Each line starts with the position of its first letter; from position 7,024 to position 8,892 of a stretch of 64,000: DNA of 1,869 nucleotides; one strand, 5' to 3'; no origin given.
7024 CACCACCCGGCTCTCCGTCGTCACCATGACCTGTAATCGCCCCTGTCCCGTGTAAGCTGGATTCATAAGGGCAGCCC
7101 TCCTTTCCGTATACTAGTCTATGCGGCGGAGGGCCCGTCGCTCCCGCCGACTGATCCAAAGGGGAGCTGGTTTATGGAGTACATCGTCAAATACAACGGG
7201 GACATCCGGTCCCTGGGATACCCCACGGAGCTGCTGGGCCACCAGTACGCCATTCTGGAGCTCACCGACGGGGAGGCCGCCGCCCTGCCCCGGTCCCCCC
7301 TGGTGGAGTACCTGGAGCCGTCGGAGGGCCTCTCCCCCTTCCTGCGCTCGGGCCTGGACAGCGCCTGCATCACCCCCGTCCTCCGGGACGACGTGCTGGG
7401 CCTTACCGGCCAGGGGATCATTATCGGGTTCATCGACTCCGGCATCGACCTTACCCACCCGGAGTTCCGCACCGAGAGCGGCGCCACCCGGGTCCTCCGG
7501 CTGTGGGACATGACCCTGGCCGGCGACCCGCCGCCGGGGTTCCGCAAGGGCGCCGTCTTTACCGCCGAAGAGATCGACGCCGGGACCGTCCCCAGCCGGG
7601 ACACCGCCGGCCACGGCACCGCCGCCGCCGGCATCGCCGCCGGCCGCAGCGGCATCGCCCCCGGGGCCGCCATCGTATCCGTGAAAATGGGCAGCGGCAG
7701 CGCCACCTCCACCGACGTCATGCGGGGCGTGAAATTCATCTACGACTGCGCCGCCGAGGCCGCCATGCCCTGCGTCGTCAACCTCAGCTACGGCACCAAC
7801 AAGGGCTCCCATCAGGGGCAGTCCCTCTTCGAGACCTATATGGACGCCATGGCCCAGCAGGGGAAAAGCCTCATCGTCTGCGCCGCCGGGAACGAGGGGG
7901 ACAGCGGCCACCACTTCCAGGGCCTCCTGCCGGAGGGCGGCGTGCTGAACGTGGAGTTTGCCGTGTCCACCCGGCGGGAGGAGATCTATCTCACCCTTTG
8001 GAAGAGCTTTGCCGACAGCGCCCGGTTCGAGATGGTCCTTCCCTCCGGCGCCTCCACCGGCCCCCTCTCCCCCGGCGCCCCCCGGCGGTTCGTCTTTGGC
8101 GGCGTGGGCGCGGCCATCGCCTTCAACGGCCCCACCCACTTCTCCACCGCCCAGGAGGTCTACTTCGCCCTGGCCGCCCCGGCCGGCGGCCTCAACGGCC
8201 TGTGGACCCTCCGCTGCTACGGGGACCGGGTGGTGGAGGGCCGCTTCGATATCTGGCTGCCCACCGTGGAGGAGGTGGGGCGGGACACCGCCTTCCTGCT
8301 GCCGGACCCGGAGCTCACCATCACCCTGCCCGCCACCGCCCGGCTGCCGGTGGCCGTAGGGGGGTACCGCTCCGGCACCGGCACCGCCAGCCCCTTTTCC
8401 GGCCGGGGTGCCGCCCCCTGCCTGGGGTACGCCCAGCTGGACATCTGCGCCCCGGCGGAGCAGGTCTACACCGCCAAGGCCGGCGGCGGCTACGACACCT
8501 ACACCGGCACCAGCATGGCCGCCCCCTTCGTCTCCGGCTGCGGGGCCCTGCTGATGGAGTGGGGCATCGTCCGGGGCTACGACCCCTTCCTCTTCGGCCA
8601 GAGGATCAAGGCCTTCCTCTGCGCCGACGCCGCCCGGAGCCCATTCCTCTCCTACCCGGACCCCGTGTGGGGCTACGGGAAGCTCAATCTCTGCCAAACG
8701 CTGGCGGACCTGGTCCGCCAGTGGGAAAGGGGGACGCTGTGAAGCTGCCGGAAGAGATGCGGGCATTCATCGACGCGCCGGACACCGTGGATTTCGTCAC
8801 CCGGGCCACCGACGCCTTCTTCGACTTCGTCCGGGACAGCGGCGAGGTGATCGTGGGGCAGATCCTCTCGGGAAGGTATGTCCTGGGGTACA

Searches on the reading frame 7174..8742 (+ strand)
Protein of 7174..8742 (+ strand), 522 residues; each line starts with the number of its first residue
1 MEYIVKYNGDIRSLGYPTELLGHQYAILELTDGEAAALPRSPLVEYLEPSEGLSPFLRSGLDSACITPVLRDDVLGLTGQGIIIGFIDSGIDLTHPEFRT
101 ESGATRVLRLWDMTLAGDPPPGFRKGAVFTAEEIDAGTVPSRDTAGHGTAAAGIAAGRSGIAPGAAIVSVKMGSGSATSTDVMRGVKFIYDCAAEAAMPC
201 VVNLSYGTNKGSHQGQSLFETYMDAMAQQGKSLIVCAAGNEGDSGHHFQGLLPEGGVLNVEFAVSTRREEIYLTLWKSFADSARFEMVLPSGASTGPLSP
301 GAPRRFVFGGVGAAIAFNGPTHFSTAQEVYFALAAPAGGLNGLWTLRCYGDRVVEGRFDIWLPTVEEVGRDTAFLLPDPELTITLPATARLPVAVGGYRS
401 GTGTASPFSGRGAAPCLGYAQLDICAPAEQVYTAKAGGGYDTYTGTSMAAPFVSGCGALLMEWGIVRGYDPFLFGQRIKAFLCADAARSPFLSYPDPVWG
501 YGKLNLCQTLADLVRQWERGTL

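Call 8: search_protein_families(library=pfam, proteins=[window:7174-8742:+], max_evalue=0.1)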
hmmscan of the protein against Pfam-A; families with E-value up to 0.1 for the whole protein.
window:7174-8742:+ (522 aa): 2 families
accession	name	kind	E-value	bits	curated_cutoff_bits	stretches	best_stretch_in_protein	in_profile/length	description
PF00082.27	Peptidase_S8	-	4.2e-34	118.6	21.8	2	79-242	1-155/288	Subtilase family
PF18425.6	CspB_prodomain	-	0.0028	18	25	1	2-48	36-86/89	Csp protease B prodomain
